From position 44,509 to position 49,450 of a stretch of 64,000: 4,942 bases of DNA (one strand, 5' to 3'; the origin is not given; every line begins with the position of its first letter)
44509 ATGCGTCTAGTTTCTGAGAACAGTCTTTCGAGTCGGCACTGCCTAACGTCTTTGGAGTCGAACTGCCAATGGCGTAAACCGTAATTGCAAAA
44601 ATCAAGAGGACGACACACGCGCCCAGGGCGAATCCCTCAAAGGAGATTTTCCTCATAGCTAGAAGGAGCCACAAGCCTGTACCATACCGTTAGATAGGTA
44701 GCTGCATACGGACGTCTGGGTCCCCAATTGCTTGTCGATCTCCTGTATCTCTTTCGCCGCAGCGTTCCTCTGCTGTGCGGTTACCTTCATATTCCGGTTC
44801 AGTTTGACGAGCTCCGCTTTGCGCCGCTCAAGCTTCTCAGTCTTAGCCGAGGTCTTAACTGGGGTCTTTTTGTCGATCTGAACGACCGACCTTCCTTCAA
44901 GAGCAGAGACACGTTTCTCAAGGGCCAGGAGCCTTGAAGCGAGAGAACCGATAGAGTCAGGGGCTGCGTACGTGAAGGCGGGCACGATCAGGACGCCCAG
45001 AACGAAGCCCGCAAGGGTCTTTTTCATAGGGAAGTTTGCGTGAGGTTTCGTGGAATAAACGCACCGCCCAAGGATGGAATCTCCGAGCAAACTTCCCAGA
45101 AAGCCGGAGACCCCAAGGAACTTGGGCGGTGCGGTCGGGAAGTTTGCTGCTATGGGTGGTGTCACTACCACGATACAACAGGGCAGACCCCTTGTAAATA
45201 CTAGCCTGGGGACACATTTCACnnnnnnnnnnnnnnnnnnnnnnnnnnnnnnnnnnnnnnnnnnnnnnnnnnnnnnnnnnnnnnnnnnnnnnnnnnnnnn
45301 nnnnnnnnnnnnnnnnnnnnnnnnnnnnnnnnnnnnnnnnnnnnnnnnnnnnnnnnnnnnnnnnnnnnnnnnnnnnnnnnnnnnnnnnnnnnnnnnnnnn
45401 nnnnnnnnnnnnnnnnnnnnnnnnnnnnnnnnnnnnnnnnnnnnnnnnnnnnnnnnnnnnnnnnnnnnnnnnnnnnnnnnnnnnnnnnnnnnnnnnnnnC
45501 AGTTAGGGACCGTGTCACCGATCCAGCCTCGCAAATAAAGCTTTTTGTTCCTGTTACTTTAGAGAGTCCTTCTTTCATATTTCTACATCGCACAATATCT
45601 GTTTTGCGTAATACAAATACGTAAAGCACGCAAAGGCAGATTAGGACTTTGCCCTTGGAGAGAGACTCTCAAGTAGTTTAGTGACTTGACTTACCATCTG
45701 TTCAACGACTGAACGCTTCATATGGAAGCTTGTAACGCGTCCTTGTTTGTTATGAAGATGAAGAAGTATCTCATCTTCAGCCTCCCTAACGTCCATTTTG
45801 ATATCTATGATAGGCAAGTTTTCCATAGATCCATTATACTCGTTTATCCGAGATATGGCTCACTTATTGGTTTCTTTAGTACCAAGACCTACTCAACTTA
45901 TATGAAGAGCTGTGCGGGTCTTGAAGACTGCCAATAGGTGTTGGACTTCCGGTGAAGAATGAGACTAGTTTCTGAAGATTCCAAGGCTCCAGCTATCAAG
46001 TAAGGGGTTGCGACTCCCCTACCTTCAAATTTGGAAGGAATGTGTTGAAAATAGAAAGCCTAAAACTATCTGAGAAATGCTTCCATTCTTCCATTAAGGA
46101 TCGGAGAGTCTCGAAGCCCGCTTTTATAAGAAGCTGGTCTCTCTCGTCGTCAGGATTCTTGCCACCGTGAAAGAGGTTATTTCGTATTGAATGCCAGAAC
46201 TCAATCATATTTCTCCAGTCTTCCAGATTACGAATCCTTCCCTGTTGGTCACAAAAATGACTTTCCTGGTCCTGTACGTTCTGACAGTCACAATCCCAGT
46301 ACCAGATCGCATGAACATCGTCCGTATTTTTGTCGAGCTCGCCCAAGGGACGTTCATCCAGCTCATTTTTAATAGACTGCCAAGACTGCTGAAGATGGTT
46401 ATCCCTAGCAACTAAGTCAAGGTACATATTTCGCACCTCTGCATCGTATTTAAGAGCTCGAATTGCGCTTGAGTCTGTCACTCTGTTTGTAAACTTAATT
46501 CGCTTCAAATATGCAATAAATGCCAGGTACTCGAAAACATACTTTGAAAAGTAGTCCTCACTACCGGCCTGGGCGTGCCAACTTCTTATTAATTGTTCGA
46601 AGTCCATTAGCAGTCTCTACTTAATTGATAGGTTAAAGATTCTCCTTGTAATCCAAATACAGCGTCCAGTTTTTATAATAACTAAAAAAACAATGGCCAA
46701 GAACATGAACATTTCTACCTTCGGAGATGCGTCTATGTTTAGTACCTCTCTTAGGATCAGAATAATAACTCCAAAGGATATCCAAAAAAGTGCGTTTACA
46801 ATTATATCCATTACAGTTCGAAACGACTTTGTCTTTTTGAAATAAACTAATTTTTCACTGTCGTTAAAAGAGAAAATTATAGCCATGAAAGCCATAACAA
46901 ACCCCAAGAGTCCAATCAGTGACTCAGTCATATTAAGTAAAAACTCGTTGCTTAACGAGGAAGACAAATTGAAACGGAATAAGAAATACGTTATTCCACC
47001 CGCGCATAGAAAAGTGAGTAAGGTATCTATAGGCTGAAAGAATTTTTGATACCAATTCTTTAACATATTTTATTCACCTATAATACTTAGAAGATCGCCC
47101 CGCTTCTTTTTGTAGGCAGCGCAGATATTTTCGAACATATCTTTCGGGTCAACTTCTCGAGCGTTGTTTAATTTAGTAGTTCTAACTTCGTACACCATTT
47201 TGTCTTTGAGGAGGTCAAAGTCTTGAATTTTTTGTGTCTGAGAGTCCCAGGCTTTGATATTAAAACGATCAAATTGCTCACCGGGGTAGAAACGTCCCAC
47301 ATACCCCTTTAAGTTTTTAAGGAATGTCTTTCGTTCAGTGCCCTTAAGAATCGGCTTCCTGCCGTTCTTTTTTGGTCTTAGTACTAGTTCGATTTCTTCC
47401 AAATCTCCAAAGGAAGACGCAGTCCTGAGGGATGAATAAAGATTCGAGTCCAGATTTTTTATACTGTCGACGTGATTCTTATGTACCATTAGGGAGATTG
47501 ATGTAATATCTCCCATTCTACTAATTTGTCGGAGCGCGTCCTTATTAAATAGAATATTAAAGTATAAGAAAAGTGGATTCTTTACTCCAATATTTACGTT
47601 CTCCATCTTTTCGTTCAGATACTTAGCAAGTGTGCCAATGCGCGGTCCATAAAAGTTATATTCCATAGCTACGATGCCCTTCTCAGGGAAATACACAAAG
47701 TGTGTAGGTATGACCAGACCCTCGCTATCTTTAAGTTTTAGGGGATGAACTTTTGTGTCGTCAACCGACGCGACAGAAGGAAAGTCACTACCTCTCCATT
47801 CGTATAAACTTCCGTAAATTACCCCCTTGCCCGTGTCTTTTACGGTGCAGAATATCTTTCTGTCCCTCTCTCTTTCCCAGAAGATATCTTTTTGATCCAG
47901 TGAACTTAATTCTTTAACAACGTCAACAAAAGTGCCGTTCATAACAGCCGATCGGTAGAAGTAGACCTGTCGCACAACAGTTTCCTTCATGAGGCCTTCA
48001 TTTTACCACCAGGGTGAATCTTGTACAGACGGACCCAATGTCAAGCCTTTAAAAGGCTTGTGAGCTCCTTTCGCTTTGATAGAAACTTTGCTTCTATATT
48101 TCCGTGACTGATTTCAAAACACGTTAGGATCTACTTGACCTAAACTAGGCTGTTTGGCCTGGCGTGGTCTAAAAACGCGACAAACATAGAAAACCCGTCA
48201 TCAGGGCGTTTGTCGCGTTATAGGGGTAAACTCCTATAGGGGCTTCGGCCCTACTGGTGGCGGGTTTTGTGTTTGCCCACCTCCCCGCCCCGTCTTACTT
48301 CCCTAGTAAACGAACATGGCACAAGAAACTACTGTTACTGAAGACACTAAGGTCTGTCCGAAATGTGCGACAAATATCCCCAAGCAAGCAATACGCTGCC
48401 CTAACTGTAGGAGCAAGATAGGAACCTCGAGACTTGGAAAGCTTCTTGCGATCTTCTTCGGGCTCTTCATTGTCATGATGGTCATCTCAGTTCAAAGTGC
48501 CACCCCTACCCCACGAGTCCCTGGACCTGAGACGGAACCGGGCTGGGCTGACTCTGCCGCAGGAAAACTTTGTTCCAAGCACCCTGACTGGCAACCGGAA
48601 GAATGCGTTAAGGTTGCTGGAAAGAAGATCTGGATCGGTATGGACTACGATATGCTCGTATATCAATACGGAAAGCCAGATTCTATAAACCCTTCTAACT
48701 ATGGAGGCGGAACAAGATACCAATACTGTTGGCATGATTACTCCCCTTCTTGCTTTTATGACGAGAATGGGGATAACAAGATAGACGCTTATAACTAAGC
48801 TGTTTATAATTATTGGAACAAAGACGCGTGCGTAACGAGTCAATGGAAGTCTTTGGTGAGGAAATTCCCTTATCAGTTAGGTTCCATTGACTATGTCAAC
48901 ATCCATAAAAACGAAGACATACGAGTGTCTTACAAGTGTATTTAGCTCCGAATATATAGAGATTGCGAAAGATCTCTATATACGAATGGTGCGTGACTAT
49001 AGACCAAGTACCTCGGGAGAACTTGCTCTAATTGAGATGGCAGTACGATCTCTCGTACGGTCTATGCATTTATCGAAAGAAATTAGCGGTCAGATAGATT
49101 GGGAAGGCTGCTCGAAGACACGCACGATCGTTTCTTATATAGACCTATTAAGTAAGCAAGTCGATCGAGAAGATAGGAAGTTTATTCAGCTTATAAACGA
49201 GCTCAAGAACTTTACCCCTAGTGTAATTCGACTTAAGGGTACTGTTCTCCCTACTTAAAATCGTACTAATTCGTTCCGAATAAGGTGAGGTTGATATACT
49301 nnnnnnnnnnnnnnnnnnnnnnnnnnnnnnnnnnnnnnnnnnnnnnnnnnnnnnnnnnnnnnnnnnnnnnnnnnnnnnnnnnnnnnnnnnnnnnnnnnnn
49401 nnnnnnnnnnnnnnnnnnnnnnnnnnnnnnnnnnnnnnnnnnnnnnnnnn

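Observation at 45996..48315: Compact low-GC three-gene operon (306-aa unknown protein, 4-TM membrane protein, HEPN-motif protein): candidate undescribed defense system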

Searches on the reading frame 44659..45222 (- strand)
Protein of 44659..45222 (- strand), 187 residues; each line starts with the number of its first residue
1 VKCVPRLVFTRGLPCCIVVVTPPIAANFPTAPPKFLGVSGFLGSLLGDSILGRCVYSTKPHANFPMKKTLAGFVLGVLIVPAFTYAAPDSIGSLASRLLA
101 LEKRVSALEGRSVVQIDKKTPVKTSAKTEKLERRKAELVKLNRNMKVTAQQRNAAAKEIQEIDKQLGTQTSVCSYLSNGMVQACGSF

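Call 3: search_protein_families(library=pfam, proteins=[window:44659-45222:-], max_evalue=0.1)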
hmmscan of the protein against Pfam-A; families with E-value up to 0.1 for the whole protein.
window:44659-45222:- (187 aa): 5 families
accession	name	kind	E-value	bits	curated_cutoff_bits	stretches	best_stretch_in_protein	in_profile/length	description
PF06550.16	SPP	-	0.02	14.8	23.9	1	13-79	212-280/283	Signal-peptide peptidase, presenilin aspartyl protease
PF25067.1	RM5_Med14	-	0.05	13.7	22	1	63-135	5-79/90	Med14 RM domain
PF25566.1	RIMB1_N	-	0.062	13.6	28.5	0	93-153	9-68/129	RIMB1-like, N-terminal domain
PF01093.22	Clusterin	-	0.074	12.5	23.6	1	131-184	31-84/430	Clusterin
PF06434.19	Aconitase_2_N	-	0.089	12.9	27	0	64-150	87-166/204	Aconitate hydratase 2 N-terminus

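Call 6: search_protein_families(library=phrogs, proteins=[window:44659-45222:-], max_evalue=0.1)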
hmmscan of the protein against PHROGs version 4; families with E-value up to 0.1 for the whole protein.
window:44659-45222:- (187 aa): 2 families
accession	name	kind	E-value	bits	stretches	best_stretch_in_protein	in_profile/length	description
phrog_35027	-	unknown function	0.013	16.2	1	103-149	84-130/137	-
phrog_8160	-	unknown function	0.035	15.6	1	126-170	12-56/110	-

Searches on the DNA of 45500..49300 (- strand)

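Call 78: search_rna_families(source=window, start=45500, end=49300, threshold=evalue, max_evalue=1)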
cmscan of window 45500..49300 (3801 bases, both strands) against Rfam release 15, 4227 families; matches with E-value up to 1: 1.
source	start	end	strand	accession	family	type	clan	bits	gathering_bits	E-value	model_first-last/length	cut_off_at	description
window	48137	48252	+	RF03000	LOOT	Gene; sRNA;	-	70.2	46.4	2.2e-12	1-121/121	no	LOOT RNA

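Call 86: search_rna_families(sources=[L001, L002, L003, L005, L006, L007, L014, L015, L016], threshold=gathering)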
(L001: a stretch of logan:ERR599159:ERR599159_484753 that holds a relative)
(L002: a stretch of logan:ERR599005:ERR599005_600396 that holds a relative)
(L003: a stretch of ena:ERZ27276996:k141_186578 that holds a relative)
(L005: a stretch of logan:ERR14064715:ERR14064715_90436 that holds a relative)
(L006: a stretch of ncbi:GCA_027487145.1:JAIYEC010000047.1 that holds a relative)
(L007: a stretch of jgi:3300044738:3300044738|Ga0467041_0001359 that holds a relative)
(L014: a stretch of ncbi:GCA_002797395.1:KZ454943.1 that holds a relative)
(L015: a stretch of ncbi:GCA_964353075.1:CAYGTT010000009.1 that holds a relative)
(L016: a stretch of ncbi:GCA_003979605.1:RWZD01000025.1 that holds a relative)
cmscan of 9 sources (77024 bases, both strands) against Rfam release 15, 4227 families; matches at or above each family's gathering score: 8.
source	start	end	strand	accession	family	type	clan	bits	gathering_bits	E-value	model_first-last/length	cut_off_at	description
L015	11355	11756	-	RF00023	tmRNA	Gene;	CL00001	103.6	47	2.7e-39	1-374/374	no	transfer-messenger RNA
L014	10800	10882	-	RF01051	c-di-GMP-I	Cis-reg; riboswitch;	CL00126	75.3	35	6.7e-13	1-87/87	no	c-di-GMP-I riboswitch aptamer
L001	1296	1427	+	RF03000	LOOT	Gene; sRNA;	-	73.3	46.4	8.3e-12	1-121/121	no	LOOT RNA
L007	200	315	-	RF03000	LOOT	Gene; sRNA;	-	70.2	46.4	4.5e-11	1-121/121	no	LOOT RNA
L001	7195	7281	-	RF00005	tRNA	Gene; tRNA;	CL00001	60.2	29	1.9e-10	1-71/71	no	tRNA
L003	2059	2146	-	RF00005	tRNA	Gene; tRNA;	CL00001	57.6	29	1e-09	1-71/71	no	tRNA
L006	3286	3356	+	RF00005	tRNA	Gene; tRNA;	CL00001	57.3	29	1.2e-09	1-71/71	no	tRNA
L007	8230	8331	+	RF00005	tRNA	Gene; tRNA;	CL00001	56.7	29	1.8e-09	1-71/71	no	tRNA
